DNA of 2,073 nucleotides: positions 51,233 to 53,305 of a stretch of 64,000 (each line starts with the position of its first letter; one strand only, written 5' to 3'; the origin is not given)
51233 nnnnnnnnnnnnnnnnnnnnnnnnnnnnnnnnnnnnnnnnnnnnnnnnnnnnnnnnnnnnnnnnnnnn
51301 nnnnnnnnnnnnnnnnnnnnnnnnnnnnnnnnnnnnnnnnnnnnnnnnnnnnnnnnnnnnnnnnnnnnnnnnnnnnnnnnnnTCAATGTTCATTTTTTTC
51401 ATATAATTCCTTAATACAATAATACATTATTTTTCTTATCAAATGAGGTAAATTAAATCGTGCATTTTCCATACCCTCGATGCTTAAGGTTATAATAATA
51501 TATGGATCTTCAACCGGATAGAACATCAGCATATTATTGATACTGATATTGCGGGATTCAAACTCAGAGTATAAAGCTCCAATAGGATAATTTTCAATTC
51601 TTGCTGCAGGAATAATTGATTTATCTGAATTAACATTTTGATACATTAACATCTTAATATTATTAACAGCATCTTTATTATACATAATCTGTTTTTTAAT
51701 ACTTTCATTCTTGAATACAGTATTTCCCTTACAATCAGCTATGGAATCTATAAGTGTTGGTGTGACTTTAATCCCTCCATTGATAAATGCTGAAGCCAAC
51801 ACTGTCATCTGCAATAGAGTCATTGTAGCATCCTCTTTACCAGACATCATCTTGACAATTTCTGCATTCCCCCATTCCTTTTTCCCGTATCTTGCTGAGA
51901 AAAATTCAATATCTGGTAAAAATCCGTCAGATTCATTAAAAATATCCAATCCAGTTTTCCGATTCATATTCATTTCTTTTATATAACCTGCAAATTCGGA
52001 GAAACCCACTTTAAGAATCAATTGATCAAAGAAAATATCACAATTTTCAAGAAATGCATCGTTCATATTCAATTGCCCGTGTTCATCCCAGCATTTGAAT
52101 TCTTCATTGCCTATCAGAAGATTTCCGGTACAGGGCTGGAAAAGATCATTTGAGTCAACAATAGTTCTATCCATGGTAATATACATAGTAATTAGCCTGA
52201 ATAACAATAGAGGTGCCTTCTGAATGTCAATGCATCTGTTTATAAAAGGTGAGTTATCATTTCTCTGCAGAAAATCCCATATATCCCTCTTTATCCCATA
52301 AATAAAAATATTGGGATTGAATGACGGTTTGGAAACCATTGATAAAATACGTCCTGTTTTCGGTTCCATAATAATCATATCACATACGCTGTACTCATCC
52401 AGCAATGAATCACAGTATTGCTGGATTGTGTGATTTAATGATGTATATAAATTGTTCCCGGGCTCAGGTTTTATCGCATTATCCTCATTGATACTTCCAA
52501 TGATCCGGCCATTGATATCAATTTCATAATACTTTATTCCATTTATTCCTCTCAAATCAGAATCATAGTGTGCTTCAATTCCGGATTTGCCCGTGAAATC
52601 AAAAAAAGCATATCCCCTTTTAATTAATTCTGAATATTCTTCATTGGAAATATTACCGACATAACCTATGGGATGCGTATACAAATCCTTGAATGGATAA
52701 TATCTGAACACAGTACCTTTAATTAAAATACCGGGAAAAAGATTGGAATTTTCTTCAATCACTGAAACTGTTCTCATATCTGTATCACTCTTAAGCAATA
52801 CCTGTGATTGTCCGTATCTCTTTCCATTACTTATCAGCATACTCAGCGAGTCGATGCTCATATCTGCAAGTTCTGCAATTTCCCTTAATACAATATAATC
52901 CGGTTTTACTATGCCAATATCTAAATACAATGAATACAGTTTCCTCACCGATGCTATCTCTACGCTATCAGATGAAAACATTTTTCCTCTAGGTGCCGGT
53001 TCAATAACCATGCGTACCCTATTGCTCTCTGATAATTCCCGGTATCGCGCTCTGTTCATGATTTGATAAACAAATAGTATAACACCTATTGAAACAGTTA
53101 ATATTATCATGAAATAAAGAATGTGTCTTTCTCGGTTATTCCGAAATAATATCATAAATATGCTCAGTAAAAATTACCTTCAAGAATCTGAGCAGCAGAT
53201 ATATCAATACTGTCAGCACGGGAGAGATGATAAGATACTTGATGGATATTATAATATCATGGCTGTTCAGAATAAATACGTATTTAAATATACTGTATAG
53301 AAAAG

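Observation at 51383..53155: Elongasome PBP2 homolog has lost SxxK, SxN and KTG motifs and is predicted to be a catalytically dead transpeptidase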

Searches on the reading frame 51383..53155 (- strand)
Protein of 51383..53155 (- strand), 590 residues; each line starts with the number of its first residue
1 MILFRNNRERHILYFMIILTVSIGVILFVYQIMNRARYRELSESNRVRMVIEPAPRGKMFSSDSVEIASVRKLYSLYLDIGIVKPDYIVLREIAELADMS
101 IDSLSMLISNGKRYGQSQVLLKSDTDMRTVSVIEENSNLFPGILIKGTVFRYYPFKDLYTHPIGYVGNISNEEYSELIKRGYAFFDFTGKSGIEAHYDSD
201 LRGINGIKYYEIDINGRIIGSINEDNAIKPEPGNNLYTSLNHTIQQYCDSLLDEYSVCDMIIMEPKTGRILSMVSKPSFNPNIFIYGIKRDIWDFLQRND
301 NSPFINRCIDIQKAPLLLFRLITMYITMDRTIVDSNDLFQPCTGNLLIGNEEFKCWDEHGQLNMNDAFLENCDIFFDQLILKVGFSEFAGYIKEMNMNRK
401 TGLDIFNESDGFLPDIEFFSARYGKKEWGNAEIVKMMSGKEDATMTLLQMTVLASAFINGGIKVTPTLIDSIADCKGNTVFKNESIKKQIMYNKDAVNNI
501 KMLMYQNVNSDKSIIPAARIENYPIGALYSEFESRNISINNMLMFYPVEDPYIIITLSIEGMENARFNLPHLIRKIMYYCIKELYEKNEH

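Call 3: search_protein_families(library=pfam, proteins=[window:51383-53155:-], max_evalue=0.01)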
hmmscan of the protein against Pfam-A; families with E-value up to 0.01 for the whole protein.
window:51383-53155:- (590 aa): 2 families
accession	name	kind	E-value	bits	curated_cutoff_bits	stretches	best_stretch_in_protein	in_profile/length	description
PF03717.20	PBP_dimer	-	1e-31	111.2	24.4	1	52-221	2-178/180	Penicillin-binding Protein dimerisation domain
PF00905.27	Transpeptidase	-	1.3e-27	97.3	22.1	1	261-526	4-236/299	Penicillin binding protein transpeptidase domain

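Call 4: search_solved_structures(query=window:51383-53155:-, max_evalue=0.001, show_alignments=3)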
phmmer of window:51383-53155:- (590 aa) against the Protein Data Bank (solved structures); distinct sequences matched with E-value up to 0.001: 80 (the best 60 are shown).
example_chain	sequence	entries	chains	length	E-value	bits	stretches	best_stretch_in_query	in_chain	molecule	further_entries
8tj3_C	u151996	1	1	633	1.1e-52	182.6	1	16-474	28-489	Peptidoglycan D,D-transpeptidase MrdA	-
6tii_AAA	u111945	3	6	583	1.6e-52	182.2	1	38-472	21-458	Peptidoglycan D,D-transpeptidase MrdA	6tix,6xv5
8zpc_A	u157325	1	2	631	1.8e-51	178.7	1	31-480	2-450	Peptidoglycan D,D-transpeptidase MrdA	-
7zg8_AAA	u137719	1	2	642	3.5e-51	177.7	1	40-480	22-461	Peptidoglycan D,D-transpeptidase MrdA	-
6g9p_A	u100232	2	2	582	9.5e-50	173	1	42-474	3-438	Peptidoglycan D,D-transpeptidase MrdA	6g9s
6g9f_A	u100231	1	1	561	3.3e-49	171.2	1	45-474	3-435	Peptidoglycan D,D-transpeptidase MrdA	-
7kis_A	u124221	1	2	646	1.6e-42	149.1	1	16-471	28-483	Peptidoglycan D,D-transpeptidase MrdA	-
8yjx_A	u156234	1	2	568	5.2e-35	124.3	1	135-509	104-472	Penicillin-binding protein 2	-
5lp4_A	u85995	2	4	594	2.1e-32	115.7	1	6-460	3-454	Penicillin-binding protein 2 (Pbp2)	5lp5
7rcz_A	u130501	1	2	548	4.4e-28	101.5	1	181-495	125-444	Stage V sporulation protein D (Sporulation specific penicillin-binding protein)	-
7rcw_A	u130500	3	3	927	9e-25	90.5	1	111-254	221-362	Penicillin-binding protein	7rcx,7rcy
6pl5_B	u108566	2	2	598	1.6e-21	79.8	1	13-472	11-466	Penicillin-binding protein 2/cell division protein FtsI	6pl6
6c84_A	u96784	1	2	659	1.3e-20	76.8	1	39-476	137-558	Penicillin-binding protein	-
6g0k_A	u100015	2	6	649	1.4e-20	76.6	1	39-476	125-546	Low affinity penicillin-binding protein 5 (PBP5)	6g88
5e31_A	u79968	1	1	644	5.3e-20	74.8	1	40-471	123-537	Penicillin binding protein 2 prime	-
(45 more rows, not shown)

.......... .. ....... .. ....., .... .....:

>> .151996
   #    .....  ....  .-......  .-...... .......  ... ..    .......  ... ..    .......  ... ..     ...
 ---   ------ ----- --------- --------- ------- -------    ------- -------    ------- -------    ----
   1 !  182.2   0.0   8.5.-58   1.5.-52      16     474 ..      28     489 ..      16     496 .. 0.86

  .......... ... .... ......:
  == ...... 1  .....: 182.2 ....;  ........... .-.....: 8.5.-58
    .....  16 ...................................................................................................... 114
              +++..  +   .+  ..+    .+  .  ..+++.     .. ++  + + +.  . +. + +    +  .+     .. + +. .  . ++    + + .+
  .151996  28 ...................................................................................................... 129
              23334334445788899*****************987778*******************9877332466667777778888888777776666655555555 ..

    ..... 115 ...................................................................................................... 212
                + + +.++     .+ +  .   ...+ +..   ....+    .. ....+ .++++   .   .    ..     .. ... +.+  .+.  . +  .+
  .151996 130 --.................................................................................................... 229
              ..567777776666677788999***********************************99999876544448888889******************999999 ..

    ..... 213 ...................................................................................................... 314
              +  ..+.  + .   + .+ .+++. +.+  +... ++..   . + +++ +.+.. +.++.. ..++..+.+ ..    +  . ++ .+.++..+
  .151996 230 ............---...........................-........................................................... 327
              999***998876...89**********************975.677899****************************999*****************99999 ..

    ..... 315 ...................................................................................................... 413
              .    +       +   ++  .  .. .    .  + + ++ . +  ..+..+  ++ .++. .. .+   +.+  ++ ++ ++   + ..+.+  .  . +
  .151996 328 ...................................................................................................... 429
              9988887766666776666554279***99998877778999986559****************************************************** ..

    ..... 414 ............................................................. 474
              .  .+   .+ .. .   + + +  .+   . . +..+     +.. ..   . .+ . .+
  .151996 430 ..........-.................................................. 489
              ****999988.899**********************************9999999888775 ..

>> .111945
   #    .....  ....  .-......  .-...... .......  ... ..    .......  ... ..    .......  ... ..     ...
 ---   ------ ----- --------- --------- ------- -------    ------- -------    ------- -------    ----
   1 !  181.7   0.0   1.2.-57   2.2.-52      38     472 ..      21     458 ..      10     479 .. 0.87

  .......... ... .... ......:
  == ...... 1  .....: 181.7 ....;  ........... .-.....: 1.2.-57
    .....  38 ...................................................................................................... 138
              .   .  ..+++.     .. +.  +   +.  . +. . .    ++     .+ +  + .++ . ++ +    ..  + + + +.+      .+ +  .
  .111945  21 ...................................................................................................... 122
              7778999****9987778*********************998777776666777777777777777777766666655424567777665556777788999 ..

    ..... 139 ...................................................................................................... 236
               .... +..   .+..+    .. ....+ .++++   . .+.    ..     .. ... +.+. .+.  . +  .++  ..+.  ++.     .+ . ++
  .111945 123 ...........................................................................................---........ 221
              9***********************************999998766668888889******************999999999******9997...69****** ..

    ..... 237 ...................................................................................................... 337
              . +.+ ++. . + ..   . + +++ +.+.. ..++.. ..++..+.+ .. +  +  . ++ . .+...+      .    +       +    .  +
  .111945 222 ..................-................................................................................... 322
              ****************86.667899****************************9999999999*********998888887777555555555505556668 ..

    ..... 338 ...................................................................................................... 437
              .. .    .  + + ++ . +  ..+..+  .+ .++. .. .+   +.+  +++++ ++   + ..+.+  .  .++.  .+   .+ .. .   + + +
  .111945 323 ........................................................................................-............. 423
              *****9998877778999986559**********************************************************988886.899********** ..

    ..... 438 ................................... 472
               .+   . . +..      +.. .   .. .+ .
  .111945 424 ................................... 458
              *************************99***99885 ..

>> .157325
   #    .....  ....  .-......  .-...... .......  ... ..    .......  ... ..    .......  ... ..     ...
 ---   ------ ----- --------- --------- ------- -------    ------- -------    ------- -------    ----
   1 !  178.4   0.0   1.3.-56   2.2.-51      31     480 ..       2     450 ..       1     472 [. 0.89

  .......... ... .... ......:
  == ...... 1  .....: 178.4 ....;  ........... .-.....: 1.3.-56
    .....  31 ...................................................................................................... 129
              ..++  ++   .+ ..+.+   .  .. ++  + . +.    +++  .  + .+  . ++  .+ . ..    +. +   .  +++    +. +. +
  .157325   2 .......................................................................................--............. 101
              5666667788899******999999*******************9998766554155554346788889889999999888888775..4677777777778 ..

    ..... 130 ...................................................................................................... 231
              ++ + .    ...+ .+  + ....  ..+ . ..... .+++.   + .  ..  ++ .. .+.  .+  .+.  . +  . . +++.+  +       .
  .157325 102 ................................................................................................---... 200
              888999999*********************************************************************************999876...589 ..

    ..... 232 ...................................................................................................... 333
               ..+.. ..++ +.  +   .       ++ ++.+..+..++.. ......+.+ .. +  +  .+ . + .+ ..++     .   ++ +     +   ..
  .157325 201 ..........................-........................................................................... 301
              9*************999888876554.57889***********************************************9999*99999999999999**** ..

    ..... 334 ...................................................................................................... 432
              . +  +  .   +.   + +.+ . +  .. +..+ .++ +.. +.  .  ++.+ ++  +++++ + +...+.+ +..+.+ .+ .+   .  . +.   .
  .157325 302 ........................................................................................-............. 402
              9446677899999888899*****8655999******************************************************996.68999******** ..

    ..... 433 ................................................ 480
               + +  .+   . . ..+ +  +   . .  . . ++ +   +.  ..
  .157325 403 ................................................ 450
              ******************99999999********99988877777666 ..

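Call 8: find_homologous_proteins(query=window:51383-53155:-, max_evalue=1e-10)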
Query window:51383-53155:- (590 aa): 71 proteins with E <= 1e-10 among 6011 candidates.
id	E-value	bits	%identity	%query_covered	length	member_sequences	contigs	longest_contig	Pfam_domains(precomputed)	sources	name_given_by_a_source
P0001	0.0e+0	1334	100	100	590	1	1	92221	PF03717.21,PF00905.28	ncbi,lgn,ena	-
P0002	9.9e-212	723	53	100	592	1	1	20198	PF03717.21,PF00905.28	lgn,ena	-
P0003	2.1e-198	679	50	100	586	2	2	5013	PF03717.21,PF00905.28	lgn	-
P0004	2.8e-166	573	46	93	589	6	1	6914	PF03717.21,PF00905.28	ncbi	-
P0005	2.2e-128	448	39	95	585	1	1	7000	PF03717.21,PF00905.28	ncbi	-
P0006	3.5e-110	387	38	86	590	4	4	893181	PF03717.21,PF00905.28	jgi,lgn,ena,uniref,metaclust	uniref:Penicillin-binding protein 2 n=1 Tax=candidate division WOR-3 bacterium TaxID=2052148 RepID=A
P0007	5.8e-109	383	37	87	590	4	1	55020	PF03717.21,PF00905.28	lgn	-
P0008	1.1e-63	234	32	81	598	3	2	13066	PF03717.21,PF00905.28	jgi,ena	-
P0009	1.5e-63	233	30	88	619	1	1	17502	PF03717.21,PF00905.28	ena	-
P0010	1.0e-61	227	29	88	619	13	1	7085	PF03717.21,PF00905.28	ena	-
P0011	4.8e-60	222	29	88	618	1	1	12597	PF03717.21,PF00905.28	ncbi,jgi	-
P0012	7.6e-58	215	31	79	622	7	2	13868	PF03717.21,PF00905.28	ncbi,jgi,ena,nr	ncbi:MAG: penicillin-binding protein 2 [Deltaproteobacteria bacterium]|nr:penicillin-binding protein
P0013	1.3e-53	201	27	94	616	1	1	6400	PF03717.21,PF00905.28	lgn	-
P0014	2.1e-53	200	29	78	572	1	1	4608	PF03717.21,PF00905.28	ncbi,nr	ncbi:MAG: penicillin-binding protein 2 [Candidatus Omnitrophica bacterium]|nr:penicillin-binding pro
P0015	4.2e-53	199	26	98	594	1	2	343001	PF03717.21,PF00905.28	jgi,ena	-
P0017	2.4e-51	193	28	84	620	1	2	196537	PF03717.21,PF00905.28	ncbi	-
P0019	1.0e-49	188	28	86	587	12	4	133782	PF03717.21,PF00905.28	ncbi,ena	-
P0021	5.7e-47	179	26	98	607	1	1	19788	PF03717.21,PF00905.28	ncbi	-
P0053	3.1e-19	87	24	91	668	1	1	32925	PF03717.21,PF03793.25,PF00905.28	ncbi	-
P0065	2.0e-13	68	22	94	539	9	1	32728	PF03717.21,PF00905.28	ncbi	-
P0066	2.2e-13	68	24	72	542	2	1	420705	PF03717.21,PF00905.28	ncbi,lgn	-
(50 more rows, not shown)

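Call 11: find_encoding_contigs(protein=P0002, flank=10000, max_places=3)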
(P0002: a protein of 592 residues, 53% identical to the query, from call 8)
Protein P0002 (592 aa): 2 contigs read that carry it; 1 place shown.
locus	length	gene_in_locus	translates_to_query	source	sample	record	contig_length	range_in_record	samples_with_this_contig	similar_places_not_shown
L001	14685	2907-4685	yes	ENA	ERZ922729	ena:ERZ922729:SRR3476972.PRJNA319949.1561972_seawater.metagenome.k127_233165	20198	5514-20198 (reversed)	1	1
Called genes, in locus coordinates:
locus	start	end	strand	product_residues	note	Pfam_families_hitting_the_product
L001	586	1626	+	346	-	PF00022:Actin (weak), PF06723:MreB_Mbl, PF00012:HSP70, PF14450:FtsA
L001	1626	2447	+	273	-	PF04085:MreC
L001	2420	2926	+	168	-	-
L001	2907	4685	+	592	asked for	PF03717:PBP_dimer, PF00905:Transpeptidase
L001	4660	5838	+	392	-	PF01098:FTSW_RODA_SPOVE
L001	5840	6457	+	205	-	PF00156:Pribosyltran (weak)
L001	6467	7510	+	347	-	PF01544:CorA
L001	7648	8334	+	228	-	PF04474:DUF554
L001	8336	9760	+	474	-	PF01554:MatE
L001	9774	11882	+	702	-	PF02897:Peptidase_S9_N, PF00326:Peptidase_S9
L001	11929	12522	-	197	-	-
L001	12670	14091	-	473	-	PF02129:Peptidase_S15, PF00561:Abhydrolase_1 (weak), PF12697:Abhydrolase_6 (weak), PF00326:Peptidase_S9 (weak), PF12146:Hydrolase_4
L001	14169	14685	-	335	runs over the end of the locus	-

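Call 12: find_encoding_contigs(protein=P0004, flank=10000, max_places=3)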
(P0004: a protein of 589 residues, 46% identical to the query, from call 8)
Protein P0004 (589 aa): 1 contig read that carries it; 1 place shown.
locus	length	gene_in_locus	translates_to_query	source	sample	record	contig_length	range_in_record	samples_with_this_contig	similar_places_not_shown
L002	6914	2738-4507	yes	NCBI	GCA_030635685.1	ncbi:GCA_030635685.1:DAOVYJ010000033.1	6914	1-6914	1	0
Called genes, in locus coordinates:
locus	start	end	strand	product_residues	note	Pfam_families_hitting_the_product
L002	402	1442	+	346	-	PF00022:Actin (weak), PF06723:MreB_Mbl, PF11104:PilM_2 (faint), PF00012:HSP70, PF14450:FtsA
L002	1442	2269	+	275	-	PF04085:MreC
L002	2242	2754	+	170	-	-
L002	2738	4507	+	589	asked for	PF03717:PBP_dimer, PF00905:Transpeptidase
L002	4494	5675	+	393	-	PF01098:FTSW_RODA_SPOVE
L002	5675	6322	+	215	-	PF00156:Pribosyltran (weak)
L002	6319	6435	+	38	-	-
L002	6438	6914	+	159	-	?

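Call 13: find_encoding_contigs(protein=P0006, flank=10000, max_places=2)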
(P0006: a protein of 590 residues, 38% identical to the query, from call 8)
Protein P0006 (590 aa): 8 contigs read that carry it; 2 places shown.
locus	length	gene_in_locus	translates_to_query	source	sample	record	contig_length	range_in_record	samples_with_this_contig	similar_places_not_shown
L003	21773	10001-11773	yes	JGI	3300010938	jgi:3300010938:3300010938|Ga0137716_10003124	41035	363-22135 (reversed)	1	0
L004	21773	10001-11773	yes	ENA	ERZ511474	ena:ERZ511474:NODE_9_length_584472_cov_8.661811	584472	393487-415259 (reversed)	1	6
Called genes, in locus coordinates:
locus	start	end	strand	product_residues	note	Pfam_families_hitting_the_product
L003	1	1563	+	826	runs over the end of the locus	PF19864:Radical_SAM_N2, PF04055:Radical_SAM, PF10105:DUF2344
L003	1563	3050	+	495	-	PF10150:RNase_E_G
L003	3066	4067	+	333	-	PF00044:Gp_dh_N, PF02800:Gp_dh_C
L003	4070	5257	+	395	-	PF00162:PGK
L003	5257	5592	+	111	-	-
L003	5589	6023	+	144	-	PF00121:TIM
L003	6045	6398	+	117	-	PF03840:SecG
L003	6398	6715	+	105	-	PF00829:Ribosomal_L21p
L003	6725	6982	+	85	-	PF01016:Ribosomal_L27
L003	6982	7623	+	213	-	PF13483:Lactamase_B_3, PF12706:Lactamase_B_2 (faint)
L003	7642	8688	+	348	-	PF00022:Actin, PF06723:MreB_Mbl, PF11104:PilM_2 (faint), PF00012:HSP70, PF14450:FtsA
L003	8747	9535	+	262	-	PF04085:MreC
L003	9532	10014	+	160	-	PF04093:MreD (weak)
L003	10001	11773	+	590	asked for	PF03717:PBP_dimer, PF00905:Transpeptidase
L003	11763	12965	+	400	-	PF01098:FTSW_RODA_SPOVE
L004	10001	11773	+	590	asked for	PF03717:PBP_dimer, PF00905:Transpeptidase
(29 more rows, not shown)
